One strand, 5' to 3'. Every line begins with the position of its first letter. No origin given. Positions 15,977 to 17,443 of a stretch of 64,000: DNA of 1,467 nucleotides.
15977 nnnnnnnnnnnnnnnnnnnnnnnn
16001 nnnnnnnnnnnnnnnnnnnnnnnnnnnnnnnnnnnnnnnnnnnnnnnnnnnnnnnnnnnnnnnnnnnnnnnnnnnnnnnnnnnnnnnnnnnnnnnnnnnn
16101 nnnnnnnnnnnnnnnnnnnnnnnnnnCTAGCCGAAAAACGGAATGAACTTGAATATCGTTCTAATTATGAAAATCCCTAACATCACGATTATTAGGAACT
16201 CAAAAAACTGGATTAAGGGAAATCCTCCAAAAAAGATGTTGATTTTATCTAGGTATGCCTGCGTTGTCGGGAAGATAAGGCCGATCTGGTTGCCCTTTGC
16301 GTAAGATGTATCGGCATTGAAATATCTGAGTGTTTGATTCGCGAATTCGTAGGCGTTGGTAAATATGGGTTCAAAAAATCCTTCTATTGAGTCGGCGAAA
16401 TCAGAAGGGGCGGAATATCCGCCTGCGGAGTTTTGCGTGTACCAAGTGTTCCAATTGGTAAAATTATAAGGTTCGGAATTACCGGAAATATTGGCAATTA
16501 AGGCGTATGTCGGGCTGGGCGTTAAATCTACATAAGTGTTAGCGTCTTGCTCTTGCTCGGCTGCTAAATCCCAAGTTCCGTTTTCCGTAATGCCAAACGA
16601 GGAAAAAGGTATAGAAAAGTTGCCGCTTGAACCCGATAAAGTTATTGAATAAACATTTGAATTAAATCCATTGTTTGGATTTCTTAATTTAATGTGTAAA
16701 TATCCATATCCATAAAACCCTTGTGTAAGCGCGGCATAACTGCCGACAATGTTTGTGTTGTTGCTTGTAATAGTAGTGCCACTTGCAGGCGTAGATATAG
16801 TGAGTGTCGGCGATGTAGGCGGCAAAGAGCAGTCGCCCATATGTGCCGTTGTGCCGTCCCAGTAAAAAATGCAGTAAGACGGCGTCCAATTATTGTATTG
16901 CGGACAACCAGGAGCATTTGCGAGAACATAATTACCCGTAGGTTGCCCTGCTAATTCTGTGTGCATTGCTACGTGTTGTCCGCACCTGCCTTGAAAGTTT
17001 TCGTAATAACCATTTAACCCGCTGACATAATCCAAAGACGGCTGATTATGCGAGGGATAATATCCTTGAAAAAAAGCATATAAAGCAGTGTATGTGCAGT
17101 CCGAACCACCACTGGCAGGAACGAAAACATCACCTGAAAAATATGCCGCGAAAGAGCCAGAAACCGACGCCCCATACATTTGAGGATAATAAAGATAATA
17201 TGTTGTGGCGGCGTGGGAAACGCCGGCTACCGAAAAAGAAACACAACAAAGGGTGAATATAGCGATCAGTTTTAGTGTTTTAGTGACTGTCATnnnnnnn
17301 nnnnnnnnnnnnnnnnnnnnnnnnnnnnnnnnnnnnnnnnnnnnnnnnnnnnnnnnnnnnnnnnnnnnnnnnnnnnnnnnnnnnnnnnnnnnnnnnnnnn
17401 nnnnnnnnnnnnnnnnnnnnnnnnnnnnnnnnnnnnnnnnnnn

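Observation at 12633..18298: Phage-derived block with inovirus-like structural gene set but no assembly ATPase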

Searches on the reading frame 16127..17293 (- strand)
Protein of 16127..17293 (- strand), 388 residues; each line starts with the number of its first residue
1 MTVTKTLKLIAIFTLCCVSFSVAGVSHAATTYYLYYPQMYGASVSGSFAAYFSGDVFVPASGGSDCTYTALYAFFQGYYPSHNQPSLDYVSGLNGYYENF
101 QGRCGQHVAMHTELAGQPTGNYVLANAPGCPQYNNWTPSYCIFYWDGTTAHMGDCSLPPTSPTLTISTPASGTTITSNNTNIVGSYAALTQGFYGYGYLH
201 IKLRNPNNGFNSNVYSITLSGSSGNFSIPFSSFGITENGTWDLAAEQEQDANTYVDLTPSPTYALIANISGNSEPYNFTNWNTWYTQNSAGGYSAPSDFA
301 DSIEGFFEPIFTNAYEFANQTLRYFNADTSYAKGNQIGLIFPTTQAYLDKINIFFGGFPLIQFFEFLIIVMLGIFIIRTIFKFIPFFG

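Call 5: search_protein_families(library=pfam, max_evalue=0.1, proteins=[window:16127-17293:-])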
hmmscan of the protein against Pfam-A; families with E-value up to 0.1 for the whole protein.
window:16127-17293:- (388 aa): 0 families

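Call 6: search_protein_families(library=phrogs, max_evalue=0.1, proteins=[window:16127-17293:-])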
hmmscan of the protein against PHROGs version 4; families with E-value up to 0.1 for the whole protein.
window:16127-17293:- (388 aa): 1 family
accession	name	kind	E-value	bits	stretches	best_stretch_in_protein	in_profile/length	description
phrog_32328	-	unknown function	0.043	14.7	0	20-75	54-109/132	-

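Call 11: find_homologous_proteins(query=window:16127-17293:-)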
Query window:16127-17293:- (388 aa): 51 proteins with E <= 0.001 among 3082 candidates.
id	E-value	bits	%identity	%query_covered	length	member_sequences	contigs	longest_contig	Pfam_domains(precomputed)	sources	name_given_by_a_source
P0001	2.4e-240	816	90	100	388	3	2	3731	-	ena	-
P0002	1.5e-200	685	76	100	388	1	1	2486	-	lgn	-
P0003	5.7e-184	630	73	98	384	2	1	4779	-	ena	-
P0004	6.5e-184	630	73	99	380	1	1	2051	-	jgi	-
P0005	4.1e-182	624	71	100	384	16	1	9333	-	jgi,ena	-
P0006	4.1e-142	492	77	59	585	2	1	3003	-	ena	-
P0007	6.4e-134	465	75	59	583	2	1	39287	-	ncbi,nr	ncbi:MAG: hypothetical protein NTW11_00515 [Candidatus Staskawiczbacteria bacterium]|nr:hypothetical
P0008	3.8e-108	381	75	58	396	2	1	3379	-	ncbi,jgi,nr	ncbi:MAG: hypothetical protein RBT06_07665 [Smithellaceae bacterium]|jgi:hypothetical protein|nr:hyp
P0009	1.6e-106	375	74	57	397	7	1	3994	-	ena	-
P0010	4.3e-106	374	73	59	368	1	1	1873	-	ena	-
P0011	3.5e-104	367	71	60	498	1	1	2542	-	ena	-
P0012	1.4e-103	365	74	58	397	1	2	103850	-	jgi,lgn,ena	jgi:hypothetical protein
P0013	8.8e-103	363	67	64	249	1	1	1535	-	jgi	jgi:hypothetical protein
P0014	3.1e-100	354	70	62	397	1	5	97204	-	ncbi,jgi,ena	-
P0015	1.6e-96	342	49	93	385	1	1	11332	-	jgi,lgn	-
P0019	3.4e-89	318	54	74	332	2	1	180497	-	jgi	jgi:hypothetical protein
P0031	1.2e-65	241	52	63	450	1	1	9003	-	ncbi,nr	ncbi:MAG: hypothetical protein Q8O66_03570 [bacterium]|nr:hypothetical protein [bacterium]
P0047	2.5e-40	157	41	60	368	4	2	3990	-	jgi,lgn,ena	-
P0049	9.2e-28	116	49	37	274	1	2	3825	-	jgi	jgi:hypothetical protein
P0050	4.3e-24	104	35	57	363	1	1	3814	-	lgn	-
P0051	1.2e-19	89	29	59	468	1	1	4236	-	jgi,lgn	jgi:hypothetical protein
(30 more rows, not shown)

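Call 12: search_dna_similar(query=window:16127-17293:-, collection=phages, mode=protein, max_evalue=1)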
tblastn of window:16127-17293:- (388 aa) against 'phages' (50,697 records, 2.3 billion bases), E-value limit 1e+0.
No match.
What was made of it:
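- Tried and rejected: No match (call 12).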

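Call 13: find_encoding_contigs(protein=P0005, flank=10000, max_places=3)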
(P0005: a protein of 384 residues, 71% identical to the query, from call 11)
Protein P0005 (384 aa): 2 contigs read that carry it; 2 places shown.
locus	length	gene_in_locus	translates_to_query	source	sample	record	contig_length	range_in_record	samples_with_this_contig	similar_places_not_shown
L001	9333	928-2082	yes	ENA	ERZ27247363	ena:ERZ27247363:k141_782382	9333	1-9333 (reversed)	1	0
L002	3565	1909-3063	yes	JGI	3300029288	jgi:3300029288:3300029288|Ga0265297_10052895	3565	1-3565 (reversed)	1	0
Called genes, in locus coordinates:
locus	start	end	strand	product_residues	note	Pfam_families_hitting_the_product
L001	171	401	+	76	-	-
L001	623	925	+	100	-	-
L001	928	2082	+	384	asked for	-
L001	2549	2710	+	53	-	-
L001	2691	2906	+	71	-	-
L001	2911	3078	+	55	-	-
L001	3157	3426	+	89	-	-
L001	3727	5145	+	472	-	PF01555:N6_N4_Mtase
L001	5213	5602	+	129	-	PF18932:DUF5681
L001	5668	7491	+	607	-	PF09491:RE_AlwI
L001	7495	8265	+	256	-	PF01555:N6_N4_Mtase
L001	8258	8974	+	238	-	PF01555:N6_N4_Mtase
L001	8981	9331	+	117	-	?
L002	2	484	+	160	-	?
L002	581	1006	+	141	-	PF03946:Ribosomal_L11_N, PF00298:Ribosomal_L11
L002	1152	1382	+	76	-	-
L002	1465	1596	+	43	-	-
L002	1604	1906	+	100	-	-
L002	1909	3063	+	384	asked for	-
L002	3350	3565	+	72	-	?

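Call 14: find_encoding_contigs(protein=P0015, flank=10000, max_places=3)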
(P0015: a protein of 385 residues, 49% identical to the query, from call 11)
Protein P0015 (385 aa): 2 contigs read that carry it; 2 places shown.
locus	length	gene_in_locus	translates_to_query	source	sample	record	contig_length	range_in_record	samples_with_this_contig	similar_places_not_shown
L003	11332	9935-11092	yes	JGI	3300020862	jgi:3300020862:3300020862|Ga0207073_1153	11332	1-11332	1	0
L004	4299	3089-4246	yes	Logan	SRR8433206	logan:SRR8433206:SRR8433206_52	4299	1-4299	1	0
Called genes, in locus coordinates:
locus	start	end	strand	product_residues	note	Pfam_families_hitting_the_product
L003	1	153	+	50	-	?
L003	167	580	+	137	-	PF18932:DUF5681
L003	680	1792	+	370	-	PF13651:EcoRI_methylase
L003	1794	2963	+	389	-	PF03235:GmrSD_N, PF01844:HNH (weak)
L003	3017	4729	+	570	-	-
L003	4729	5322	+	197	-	-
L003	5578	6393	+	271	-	PF04542:Sigma70_r2, PF04545:Sigma70_r4, PF08281:Sigma70_r4_2 (weak)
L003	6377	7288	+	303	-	PF02195:ParB_N, PF17762:HTH_ParB (weak)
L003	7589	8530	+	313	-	PF00589:Phage_integrase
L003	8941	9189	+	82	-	-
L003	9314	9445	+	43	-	-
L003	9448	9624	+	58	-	-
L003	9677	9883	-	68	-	-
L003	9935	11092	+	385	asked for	-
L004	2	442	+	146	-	?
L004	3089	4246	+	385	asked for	-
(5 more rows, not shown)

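Call 15: find_encoding_contigs(protein=P0031, flank=10000, max_places=3)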
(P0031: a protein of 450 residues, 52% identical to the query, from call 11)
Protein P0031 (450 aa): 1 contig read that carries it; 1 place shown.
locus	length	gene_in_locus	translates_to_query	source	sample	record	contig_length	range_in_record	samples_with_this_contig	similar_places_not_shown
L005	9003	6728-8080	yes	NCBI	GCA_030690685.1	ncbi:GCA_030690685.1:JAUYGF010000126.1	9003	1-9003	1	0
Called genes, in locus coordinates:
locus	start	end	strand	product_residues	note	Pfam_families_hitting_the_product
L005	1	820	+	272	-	PF01409:tRNA-synt_2d, PF03147:FDX-ACB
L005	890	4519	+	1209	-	PF02518:HATPase_c, PF00204:DNA_gyraseB, PF14890:Intein_splicing, PF01751:Toprim, PF00986:DNA_gyraseB_C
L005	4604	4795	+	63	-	PF00584:SecE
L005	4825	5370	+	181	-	PF02357:NusG, PF00467:KOW (weak)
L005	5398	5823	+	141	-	PF03946:Ribosomal_L11_N, PF00298:Ribosomal_L11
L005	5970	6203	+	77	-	-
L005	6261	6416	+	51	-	-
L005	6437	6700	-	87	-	-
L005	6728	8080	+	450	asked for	-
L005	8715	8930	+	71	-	-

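Call 17: find_encoding_contigs(protein=P0012, flank=10000, max_places=2)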
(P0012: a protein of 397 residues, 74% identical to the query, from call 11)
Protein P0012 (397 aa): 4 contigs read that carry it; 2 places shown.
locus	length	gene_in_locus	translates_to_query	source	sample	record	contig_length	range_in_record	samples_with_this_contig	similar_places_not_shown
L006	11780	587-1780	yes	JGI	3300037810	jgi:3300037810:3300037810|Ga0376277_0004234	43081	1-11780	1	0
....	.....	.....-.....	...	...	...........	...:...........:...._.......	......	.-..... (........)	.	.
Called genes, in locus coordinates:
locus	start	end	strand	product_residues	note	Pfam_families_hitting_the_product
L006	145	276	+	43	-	-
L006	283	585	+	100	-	-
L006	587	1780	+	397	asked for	-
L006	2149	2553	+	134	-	-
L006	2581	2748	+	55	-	-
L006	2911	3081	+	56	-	-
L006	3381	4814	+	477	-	PF01555:N6_N4_Mtase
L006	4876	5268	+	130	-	PF18932:DUF5681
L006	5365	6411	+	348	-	PF13651:EcoRI_methylase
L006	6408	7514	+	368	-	PF03235:GmrSD_N, PF01844:HNH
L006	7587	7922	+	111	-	PF13560:HTH_31, PF12844:HTH_19, PF13413:HTH_25 (weak), PF01381:HTH_3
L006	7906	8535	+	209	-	PF06114:Peptidase_M78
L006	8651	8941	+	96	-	PF13031:DUF3892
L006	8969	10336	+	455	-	PF09903:DUF2130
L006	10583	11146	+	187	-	PF02441:Flavoprotein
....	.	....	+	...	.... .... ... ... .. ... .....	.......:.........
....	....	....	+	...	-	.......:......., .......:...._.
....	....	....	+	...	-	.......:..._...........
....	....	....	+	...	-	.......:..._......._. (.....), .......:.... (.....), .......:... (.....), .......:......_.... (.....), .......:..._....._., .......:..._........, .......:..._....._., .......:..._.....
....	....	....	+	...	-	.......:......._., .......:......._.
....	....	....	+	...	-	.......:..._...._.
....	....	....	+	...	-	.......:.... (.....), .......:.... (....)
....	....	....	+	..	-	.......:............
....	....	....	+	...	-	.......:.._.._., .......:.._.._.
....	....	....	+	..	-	-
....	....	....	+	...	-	-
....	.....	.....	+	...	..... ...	-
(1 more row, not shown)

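Call 18: find_encoding_contigs(protein=P0019, flank=10000, max_places=2)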
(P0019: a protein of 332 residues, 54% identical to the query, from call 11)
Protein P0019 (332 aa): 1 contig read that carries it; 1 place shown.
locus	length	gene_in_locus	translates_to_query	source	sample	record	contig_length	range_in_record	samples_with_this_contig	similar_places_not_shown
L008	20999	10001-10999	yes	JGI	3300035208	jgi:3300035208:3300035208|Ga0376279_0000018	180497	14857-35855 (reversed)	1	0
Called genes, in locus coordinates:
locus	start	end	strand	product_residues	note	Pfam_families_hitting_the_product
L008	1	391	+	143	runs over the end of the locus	-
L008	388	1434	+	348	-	PF01391:Collagen (weak)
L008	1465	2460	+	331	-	PF07603:Lcl_C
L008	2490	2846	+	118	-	PF22296:bAvd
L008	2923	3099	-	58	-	-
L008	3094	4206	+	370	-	PF00078:RVT_1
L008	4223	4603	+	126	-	-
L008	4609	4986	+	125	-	-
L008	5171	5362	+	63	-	-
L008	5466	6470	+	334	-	-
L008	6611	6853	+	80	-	-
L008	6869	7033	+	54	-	-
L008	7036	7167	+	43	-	-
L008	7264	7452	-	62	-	-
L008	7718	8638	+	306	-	PF00589:Phage_integrase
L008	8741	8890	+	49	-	-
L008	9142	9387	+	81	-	-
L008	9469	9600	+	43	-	-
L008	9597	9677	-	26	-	-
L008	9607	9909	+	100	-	-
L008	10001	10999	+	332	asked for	-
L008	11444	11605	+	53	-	-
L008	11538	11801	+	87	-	-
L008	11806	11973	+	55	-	-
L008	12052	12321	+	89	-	-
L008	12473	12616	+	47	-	-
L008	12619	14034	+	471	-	PF01555:N6_N4_Mtase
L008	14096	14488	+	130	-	PF18932:DUF5681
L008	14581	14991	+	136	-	PF03852:Vsr, PF18741:MTES_1575 (weak)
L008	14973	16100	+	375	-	PF00145:DNA_methylase, PF09445:Methyltransf_15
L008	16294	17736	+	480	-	-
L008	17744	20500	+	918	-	PF02463:SMC_N (faint), PF13304:AAA_21 (weak)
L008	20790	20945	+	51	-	-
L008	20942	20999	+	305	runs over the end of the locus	PF00589:Phage_integrase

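Call 19: find_encoding_contigs(protein=P0007, flank=10000, max_places=2)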
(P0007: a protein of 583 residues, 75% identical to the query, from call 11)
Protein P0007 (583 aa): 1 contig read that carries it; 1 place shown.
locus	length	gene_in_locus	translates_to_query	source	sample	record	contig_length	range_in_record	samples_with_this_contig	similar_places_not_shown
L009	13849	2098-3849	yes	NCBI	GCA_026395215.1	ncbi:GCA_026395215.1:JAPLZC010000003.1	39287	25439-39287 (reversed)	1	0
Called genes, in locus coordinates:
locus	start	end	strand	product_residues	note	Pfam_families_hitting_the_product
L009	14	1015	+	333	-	PF00044:Gp_dh_N, PF02800:Gp_dh_C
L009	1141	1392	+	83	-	-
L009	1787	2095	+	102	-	-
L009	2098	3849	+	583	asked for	-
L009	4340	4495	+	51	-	-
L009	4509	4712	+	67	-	-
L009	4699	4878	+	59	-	-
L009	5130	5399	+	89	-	-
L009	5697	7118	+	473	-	PF01555:N6_N4_Mtase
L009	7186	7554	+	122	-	PF18932:DUF5681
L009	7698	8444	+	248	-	PF01555:N6_N4_Mtase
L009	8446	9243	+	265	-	PF15515:MvaI_BcnI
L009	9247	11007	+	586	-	PF13175:AAA_15, PF13304:AAA_21 (weak)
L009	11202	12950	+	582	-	PF01326:PPDK_N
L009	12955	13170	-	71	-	-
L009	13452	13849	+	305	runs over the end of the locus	PF00589:Phage_integrase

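Call 24: find_related_loci(query=A1, collection=viral_contigs, flank=10000)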
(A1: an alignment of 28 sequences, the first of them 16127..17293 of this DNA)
Query A1 (388 aa) in viral_contigs; peptide patterns used: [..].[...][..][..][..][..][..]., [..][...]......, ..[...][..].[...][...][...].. (x = any residue, [..] = any of these).
306 stretches matched a pattern; 1 encode a relative of the query (tblastn E <= 1e-3); 1 distinct loci.
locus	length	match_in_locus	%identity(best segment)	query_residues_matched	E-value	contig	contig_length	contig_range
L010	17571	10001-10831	54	102-388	3e-95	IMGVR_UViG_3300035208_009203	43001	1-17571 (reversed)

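Call 29: predict_structure(alignment_id=A1)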
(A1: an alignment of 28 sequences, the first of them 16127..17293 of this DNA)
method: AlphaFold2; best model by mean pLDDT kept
length: 388 residues; sequences in the alignment: 28
mean_pLDDT: 62.4   pTM: 0.43
mean pLDDT of the five models: 62.4, 61.5, 58.3, 58.2, 57.7
residues with pLDDT >= 90: 60; 70-90: 64; 50-70: 148; < 50: 116
segments of 3 or more residues with pLDDT < 50: 23-55, 59-64, 75-94, 129-138, 153-160, 324-335, 351-356, 381-388
pLDDT, mean of each block of 10 residues (from residue 1): 71 71 37 30 32 45 53 52 38 55 64 69 60 46 64 45 84 94 84 69 88 91 86 93 87 78 93 71 65 60 53 52 48 48 51 48 56 54 43
secondary structure, 60 per line:
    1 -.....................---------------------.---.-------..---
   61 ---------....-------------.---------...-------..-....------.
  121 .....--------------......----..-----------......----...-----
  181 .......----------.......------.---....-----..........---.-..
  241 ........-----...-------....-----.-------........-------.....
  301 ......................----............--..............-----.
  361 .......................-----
elements in order: H2-22 E70-73 E97-99 H110-113 E120-125 E140-145 E163-168 E173-175 E181-187 E198-204 E215-218 E224-229 H230-233 E239-248 E254-256 E264-267 H281-288 H296-322 H327-338 H341-354 H360-383
